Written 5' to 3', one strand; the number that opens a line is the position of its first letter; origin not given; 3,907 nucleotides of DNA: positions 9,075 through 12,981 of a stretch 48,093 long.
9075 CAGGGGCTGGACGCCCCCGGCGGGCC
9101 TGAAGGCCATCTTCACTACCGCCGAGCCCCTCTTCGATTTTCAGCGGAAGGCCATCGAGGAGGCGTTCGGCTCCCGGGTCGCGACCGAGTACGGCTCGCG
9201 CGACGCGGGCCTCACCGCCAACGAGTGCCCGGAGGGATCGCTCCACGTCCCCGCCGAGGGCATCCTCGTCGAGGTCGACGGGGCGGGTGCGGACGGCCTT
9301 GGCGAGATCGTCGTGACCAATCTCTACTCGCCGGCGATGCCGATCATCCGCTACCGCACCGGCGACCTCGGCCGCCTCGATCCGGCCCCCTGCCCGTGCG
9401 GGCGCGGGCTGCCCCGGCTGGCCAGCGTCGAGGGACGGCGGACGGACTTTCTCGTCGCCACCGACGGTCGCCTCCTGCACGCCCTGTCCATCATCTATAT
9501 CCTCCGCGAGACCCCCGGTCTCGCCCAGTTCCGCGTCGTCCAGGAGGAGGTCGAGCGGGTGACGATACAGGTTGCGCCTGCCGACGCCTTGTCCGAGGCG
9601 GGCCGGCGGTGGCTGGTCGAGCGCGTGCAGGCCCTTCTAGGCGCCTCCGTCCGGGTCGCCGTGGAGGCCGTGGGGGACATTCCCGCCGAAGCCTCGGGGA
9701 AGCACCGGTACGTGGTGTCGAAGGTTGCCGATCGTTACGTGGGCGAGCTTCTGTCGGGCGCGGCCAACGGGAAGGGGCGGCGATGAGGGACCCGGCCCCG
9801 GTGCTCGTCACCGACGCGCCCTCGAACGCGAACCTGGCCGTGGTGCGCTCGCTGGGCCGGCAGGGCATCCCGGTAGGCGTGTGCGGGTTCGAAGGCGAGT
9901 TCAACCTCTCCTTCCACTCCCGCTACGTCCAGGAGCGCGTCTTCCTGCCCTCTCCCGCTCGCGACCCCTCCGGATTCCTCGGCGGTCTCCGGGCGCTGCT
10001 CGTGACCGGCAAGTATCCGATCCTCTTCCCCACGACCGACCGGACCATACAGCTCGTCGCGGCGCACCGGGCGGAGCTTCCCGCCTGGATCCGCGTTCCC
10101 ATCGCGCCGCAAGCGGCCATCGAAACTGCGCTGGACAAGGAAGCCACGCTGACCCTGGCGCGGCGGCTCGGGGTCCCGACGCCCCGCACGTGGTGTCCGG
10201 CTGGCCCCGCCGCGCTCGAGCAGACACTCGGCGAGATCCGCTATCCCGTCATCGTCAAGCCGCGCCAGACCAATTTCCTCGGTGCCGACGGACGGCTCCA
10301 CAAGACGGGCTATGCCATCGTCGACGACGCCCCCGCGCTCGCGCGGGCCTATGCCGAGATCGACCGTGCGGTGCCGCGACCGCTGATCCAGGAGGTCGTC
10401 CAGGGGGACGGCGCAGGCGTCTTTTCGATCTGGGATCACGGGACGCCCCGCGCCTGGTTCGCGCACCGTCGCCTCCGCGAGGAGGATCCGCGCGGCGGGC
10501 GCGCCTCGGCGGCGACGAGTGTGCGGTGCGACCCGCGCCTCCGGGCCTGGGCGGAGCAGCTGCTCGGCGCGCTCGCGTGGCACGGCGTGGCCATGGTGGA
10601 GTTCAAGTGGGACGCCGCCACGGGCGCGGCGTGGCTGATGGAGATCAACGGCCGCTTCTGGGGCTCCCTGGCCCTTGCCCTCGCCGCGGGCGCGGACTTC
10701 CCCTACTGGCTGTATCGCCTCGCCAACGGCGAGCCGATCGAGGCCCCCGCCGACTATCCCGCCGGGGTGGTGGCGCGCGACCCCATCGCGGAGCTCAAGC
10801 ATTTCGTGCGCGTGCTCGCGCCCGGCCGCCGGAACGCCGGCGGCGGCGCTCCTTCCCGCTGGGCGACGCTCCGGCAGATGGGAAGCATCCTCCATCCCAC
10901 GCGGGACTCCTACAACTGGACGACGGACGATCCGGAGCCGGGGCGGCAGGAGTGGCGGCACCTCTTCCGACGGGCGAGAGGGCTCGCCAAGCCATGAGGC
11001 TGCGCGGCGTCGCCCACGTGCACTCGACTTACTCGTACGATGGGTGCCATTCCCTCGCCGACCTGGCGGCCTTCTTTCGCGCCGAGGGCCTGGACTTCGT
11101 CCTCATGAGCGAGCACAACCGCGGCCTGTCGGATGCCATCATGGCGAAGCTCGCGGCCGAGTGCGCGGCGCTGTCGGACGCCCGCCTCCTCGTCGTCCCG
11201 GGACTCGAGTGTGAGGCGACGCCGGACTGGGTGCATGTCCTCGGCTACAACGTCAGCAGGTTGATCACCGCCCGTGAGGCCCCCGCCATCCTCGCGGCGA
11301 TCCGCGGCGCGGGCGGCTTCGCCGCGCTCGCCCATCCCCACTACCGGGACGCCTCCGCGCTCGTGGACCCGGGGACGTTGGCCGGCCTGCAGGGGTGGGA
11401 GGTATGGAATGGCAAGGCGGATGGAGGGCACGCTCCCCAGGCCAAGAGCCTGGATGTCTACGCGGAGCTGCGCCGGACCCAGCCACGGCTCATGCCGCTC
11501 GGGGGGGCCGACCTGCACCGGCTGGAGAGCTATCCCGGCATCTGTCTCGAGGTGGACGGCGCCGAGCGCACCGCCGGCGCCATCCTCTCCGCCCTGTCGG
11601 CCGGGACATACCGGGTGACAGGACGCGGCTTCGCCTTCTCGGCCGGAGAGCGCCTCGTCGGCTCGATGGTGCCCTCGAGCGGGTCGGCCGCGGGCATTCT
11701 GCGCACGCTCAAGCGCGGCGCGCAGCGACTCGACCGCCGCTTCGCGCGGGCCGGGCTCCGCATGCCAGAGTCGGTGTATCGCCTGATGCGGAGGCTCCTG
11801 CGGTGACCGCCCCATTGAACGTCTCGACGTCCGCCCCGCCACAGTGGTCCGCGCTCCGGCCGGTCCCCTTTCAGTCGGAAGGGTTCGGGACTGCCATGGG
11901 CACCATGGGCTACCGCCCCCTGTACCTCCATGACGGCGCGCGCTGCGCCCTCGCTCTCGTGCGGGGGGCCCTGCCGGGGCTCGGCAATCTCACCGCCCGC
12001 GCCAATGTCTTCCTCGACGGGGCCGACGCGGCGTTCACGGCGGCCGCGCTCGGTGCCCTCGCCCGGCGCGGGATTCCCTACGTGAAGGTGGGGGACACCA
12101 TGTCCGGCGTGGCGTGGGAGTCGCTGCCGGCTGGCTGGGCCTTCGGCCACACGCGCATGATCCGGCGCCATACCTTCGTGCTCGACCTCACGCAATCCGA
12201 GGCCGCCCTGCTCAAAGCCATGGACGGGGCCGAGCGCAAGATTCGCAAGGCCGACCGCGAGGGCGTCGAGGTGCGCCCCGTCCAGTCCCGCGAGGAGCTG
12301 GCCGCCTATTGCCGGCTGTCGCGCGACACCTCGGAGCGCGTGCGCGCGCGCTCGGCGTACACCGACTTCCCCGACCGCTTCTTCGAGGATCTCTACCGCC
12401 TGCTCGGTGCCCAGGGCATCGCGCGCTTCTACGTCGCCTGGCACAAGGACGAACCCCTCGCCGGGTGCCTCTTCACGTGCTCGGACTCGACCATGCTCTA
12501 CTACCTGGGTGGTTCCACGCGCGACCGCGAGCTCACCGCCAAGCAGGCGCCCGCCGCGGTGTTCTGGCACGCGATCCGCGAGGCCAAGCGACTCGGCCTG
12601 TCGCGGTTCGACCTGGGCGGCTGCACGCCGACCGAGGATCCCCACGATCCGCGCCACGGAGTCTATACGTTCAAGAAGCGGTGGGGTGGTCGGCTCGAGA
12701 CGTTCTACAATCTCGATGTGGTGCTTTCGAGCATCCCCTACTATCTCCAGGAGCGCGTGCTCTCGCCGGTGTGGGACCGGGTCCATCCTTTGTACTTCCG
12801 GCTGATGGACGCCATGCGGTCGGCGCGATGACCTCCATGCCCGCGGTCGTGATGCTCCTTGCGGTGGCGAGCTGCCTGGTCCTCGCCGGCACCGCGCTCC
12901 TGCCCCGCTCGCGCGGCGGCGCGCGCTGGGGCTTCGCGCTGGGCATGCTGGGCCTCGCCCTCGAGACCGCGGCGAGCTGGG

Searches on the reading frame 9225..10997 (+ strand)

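Call 10: search_protein_families(library=pfam, proteins=[window:9225-10997:+], max_evalue=0.0001)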
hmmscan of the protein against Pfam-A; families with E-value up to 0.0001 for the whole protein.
window:9225-10997:+ (590 aa): 1 family
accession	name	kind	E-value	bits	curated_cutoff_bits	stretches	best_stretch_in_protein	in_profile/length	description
PF15632.11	ATPgrasp_Ter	-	5.3e-08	33.1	29.1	1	427-508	37-116/131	ATP-grasp in the biosynthetic pathway with Ter operon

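Call 11: search_protein_families(library=ncbifam, proteins=[window:9225-10997:+], max_evalue=0.00001)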
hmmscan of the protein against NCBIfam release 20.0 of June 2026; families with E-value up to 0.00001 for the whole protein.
window:9225-10997:+ (590 aa): 6 families
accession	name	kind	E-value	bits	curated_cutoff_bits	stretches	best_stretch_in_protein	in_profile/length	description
NF009405.0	PRK12767.1-4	equivalog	4.7e-16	58.7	390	1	262-507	69-295/320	carbamoyl phosphate synthase-like protein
NF009404.0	PRK12767.1-3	equivalog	1.5e-15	56.9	316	1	266-506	72-312/344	carbamoyl phosphate synthase-like protein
NF009402.0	PRK12767.1-1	equivalog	1.9e-12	46.7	218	1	193-498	5-296/329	carbamoyl phosphate synthase-like protein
NF005315.0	PRK06849.1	equivalog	3e-10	39.7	406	1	188-480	2-278/389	hypothetical protein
NF009406.0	PRK12767.1-5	equivalog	7e-10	38.5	271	1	272-499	80-292/327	carbamoyl phosphate synthase-like protein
NF002563.0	PRK02186.1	subfamily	7.4e-06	24.5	625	0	289-396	92-192/890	argininosuccinate lyase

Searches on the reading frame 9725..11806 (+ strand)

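Call 10: search_protein_families(library=pfam, proteins=[window:9725-11806:+], max_evalue=0.0001)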
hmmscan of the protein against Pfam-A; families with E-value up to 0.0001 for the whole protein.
window:9725-11806:+ (693 aa): 0 families

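Call 11: search_protein_families(library=ncbifam, proteins=[window:9725-11806:+], max_evalue=0.00001)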
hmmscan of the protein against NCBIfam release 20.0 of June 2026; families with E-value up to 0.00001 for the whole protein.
window:9725-11806:+ (693 aa): 1 family
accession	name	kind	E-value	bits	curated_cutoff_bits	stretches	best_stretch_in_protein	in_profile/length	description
NF038032.1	CehA_McbA_metalo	domain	6.6e-16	58.6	80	1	430-651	7-236/315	CehA/McbA family metallohydrolase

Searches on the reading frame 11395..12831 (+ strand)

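Call 10: search_protein_families(library=pfam, proteins=[window:11395-12831:+], max_evalue=0.0001)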
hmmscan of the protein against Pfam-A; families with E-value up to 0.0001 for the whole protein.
window:11395-12831:+ (478 aa): 2 families
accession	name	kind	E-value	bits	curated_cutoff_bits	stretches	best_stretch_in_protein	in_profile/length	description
PF02388.22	FemAB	-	2.1e-19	70.1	24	2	352-436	305-384/406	FemAB family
PF13480.13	Acetyltransf_6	-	9.5e-19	68.4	22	1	279-409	7-136/143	Acetyltransferase (GNAT) domain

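Call 11: search_protein_families(library=ncbifam, proteins=[window:11395-12831:+], max_evalue=0.00001)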
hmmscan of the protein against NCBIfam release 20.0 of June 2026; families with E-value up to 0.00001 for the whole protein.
window:11395-12831:+ (478 aa): 2 families
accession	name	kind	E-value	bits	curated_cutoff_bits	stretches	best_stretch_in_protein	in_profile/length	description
NF047883.1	UAcmpLyAlTFemX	equivalog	5.9e-09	35.7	500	1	255-430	144-311/337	UDP-N-acetylmuramoylpentapeptide-lysine N(6)-alanyltransferase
TIGR03019.1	pepcterm_femAB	equivalog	2.6e-08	33.3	260.35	1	257-433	117-277/330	FemAB family XrtA/PEP-CTERM system-associated protein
